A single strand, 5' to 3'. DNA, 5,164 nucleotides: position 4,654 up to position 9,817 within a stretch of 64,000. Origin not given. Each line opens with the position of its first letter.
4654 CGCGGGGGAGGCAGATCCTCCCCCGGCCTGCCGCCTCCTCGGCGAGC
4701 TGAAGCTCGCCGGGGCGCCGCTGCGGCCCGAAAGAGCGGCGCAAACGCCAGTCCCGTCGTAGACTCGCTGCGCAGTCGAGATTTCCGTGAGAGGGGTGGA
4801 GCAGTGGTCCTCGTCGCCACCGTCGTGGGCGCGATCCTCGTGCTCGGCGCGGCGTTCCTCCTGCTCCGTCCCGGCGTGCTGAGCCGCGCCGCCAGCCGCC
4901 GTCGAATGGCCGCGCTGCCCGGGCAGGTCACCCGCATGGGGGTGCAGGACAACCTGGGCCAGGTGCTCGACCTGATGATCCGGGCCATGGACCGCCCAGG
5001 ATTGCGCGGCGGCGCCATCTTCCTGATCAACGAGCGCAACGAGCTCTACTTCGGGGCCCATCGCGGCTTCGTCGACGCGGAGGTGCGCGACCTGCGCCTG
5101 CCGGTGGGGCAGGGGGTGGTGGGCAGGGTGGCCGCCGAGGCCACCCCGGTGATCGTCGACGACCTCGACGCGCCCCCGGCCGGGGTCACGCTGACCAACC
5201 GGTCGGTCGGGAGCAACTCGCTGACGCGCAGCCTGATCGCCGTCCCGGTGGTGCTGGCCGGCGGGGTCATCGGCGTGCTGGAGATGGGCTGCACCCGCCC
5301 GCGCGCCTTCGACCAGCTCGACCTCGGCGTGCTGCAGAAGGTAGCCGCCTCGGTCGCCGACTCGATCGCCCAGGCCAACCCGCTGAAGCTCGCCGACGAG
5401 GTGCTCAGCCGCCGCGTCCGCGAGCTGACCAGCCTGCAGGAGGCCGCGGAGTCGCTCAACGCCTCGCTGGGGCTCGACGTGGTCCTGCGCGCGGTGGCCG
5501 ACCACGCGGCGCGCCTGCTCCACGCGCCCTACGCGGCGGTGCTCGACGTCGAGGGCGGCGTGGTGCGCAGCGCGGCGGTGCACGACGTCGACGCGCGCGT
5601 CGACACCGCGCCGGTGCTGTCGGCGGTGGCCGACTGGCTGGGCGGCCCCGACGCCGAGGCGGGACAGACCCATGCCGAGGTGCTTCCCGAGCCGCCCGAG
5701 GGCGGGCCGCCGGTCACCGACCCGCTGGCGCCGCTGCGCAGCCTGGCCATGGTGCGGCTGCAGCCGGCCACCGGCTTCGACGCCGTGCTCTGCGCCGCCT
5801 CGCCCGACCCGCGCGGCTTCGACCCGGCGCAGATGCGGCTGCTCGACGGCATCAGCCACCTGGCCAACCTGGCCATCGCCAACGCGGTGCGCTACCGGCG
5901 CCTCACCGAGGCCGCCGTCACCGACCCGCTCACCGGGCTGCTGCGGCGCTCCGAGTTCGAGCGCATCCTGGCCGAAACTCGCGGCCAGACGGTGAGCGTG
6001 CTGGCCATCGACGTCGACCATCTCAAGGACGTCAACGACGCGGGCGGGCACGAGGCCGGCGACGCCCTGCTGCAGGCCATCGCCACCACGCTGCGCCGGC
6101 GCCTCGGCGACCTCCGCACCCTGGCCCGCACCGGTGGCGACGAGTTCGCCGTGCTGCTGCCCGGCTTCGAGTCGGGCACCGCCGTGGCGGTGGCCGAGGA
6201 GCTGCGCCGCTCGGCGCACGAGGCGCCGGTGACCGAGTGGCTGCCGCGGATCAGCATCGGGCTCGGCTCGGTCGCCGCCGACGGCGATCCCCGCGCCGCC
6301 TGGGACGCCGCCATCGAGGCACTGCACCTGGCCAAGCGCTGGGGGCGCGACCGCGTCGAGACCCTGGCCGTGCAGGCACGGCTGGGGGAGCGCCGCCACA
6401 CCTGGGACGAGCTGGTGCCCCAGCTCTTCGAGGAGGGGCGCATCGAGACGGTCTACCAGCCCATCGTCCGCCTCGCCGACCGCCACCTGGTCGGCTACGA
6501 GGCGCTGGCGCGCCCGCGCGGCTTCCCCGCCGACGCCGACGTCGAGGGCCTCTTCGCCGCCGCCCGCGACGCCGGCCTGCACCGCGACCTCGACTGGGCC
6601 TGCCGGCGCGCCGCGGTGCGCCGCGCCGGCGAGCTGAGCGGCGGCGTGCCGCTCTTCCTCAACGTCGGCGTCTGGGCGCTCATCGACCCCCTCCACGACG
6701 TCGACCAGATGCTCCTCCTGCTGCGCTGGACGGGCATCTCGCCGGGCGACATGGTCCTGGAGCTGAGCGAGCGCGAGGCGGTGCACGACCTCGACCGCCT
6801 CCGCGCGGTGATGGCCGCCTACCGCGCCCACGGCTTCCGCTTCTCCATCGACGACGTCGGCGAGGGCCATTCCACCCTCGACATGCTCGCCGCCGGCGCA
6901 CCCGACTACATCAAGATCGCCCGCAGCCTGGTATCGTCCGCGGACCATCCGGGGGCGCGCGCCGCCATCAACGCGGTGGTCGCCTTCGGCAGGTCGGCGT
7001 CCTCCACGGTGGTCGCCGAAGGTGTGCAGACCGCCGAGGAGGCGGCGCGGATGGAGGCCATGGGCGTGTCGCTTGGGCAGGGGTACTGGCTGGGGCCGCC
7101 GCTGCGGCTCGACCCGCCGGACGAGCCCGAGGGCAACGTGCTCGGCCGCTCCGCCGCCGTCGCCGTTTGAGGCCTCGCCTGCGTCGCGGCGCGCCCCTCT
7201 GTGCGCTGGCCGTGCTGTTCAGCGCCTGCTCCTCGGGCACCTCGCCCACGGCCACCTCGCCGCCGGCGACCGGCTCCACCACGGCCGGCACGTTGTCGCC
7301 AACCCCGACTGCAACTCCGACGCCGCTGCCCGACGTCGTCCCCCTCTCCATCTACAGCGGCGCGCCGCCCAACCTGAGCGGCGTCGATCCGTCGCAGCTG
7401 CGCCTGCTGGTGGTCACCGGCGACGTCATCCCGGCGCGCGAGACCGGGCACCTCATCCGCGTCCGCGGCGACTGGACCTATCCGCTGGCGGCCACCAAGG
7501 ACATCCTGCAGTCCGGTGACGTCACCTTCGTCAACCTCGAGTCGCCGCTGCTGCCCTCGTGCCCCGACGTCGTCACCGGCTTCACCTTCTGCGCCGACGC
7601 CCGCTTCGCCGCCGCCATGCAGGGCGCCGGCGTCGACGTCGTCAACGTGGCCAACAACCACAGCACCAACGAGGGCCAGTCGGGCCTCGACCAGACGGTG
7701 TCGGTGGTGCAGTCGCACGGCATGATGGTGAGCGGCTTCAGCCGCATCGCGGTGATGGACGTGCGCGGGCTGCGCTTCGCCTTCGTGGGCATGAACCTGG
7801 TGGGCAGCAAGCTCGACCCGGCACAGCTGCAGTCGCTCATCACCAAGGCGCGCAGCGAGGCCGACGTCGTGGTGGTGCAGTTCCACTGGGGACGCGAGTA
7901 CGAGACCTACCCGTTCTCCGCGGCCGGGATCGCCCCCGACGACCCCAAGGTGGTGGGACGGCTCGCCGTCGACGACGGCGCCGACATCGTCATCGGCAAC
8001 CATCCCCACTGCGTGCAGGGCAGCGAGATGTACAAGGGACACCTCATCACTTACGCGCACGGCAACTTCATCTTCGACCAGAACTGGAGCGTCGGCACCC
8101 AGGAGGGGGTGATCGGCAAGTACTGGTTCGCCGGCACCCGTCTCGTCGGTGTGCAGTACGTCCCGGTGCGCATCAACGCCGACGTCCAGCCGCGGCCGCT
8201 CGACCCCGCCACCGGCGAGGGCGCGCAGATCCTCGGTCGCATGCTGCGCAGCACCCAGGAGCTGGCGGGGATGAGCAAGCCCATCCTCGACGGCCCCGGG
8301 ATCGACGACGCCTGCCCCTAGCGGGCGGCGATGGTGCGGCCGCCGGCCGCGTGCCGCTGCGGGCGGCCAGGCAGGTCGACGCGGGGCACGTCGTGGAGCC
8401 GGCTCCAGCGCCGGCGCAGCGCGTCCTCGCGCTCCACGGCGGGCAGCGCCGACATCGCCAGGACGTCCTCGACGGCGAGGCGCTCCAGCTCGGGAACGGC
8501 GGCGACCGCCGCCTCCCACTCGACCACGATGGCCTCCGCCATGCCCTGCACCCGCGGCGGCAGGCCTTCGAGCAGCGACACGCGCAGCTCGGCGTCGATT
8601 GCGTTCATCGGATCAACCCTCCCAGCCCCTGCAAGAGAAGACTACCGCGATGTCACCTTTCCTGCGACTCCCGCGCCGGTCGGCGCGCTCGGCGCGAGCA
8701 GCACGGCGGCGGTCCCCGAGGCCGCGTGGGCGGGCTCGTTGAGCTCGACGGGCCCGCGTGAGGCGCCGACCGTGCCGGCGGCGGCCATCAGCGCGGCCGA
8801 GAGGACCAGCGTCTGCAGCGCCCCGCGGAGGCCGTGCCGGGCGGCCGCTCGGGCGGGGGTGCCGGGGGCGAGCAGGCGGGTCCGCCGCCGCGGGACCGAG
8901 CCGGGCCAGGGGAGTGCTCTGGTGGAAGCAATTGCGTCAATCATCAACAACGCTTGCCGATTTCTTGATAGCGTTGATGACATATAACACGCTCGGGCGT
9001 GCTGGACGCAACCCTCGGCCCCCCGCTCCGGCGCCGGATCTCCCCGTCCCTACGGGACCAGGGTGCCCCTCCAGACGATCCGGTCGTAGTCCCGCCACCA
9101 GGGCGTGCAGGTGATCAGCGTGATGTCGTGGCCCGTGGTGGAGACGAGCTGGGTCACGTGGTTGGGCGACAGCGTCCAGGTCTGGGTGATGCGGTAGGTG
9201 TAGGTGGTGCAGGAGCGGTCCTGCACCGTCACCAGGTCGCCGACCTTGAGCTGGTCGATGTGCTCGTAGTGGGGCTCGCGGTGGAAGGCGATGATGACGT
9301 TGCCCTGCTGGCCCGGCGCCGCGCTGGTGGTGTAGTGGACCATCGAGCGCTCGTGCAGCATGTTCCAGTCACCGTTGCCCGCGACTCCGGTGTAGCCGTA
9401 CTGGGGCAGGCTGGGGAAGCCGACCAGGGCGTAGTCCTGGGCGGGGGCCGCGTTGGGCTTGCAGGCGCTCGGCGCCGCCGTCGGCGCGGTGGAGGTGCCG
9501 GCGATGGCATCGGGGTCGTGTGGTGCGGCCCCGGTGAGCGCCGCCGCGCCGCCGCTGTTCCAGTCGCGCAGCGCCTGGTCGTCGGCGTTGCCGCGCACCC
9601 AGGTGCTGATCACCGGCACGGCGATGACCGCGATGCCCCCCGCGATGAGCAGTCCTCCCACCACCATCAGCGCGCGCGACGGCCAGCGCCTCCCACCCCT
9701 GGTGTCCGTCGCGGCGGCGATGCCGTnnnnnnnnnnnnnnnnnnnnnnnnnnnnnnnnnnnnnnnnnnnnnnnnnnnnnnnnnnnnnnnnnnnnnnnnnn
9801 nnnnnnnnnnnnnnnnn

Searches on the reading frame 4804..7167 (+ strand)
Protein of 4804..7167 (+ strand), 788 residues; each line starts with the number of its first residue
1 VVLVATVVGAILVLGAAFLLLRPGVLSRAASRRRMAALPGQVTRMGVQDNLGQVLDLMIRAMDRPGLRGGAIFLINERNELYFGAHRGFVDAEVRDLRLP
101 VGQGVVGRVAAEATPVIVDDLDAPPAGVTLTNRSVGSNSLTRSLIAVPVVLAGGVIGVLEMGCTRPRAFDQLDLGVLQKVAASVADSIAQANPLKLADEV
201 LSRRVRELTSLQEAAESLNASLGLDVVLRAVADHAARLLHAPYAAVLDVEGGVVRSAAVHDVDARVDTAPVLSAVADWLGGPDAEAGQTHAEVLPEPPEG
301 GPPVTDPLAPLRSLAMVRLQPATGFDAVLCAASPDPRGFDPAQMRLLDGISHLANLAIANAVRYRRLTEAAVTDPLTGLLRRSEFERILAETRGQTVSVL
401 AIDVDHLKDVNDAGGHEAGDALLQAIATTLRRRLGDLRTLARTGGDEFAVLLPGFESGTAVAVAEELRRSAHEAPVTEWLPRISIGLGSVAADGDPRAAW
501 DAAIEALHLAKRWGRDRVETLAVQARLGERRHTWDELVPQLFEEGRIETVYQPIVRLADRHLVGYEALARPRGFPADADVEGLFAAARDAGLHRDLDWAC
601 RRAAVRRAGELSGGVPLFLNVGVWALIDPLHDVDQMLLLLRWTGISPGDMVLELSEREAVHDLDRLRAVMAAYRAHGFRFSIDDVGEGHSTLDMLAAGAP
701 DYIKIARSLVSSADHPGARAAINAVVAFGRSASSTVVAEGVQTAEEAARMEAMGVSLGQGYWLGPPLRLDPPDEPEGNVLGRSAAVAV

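Call 3: search_protein_families(library=pfam, proteins=[window:4804-7167:+], max_evalue=0.01)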
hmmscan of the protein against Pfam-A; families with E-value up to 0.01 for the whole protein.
window:4804-7167:+ (788 aa): 6 families
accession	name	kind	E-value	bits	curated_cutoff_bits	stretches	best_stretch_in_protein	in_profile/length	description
PF00563.25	EAL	-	1.1e-43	149.8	31.3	1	539-766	5-236/236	EAL domain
PF00990.26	GGDEF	-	4.4e-23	82.3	23.8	1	371-517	1-161/161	Diguanylate cyclase, GGDEF domain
PF13185.12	GAF_2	-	2.4e-19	70.3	28.6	1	50-188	3-135/136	GAF domain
PF01590.32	GAF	-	5.6e-16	59.7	22.4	1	67-187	19-132/133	GAF domain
PF13492.12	GAF_3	-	1.2e-07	32.6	27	0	70-189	22-128/129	GAF domain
PF17853.6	GGDEF_2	-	1.9e-06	28.5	24.5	1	397-508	23-115/116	GGDEF-like domain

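Call 4: search_protein_families(library=ncbifam, proteins=[window:4804-7167:+], max_evalue=0.01)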
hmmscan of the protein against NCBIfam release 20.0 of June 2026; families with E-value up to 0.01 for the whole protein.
window:4804-7167:+ (788 aa): 31 families (the best 25 are shown)
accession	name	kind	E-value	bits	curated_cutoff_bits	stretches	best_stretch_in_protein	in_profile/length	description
NF045675.1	PhdiestaseDibA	equivalog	2.1e-44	151.9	980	1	367-767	199-616/623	phosphodiesterase DibA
NF053781.1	cdiGMPphdstlr2612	equivalog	3.1e-40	137.7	1600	1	365-767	834-1256/1268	Tlr1612 family c-di-GMP phosphodiesterase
NF052458.1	PhdiestGepA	equivalog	6.7e-36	123.8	1200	1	362-769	416-834/840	phosphodiesterase GepA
NF007474.0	PRK10060.1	equivalog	1.5e-35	122.5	782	1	365-767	231-645/663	cyclic di-GMP phosphodiesterase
NF008467.0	PRK11359.1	equivalog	3.1e-35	121.4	857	1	344-768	349-784/800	oxygen-sensing cyclic-di-GMP phosphodiesterase DosP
NF007298.0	PRK09776.1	equivalog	7.5e-32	110.2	1135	1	364-769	677-1099/1111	diguanylate cyclase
NF045673.1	c-di-GMPRcptLapD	equivalog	1e-29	103.4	1020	1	352-767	217-645/647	cyclic di-GMP receptor LapD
TIGR00254.1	GGDEF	domain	9.4e-27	93.7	37.4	1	368-520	2-166/168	diguanylate cyclase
NF052265.1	EAL_dom_RimA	equivalog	3.7e-26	91.9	430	1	549-766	19-233/248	S6 modification regulatory phosphodiesterase RimA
NF007423.1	PRK09966.1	equivalog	1.2e-25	90.3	325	1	365-503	233-382/390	diguanylate cyclase DgcN/YfiN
NF038266.1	diguan_SiaD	equivalog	8e-25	87.7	290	1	365-518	88-252/252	biofilm regulation diguanylate cyclase SiaD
NF007135.0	PRK09581.1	equivalog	3.1e-23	82.3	474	1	368-520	289-454/457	PleD family two-component system response regulator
NF008807.1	PRK11829.1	equivalog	2.3e-22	78.9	733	1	387-767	263-653/670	biofilm formation regulator HmsP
NF007380.0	PRK09894.1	equivalog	3.2e-22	79.2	256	1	363-519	121-285/296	diguanylate cyclase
NF051473.1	DigCycDgcsShew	equivalog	7.3e-22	78.1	400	1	341-517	105-287/291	diguanylate cyclase DgcS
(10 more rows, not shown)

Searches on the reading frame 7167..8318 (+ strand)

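Call 32: search_protein_families(library=pfam, proteins=[window:7167-8318:+], max_evalue=0.001)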
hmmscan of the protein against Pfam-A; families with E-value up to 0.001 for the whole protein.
window:7167-8318:+ (384 aa): 1 family
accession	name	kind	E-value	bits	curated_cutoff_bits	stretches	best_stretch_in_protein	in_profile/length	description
PF09587.15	PGA_cap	-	1.2e-49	169.5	27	1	81-305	2-255/255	Bacterial capsule synthesis protein PGA_cap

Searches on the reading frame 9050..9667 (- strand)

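Call 32: search_protein_families(library=pfam, proteins=[window:9050-9667:-], max_evalue=0.001)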
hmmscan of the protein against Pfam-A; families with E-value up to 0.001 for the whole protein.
window:9050-9667:- (205 aa): 1 family
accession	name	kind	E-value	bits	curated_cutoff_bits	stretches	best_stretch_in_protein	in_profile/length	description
PF04203.18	Sortase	-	3.5e-20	72.5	26.6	1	98-204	15-125/125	Sortase domain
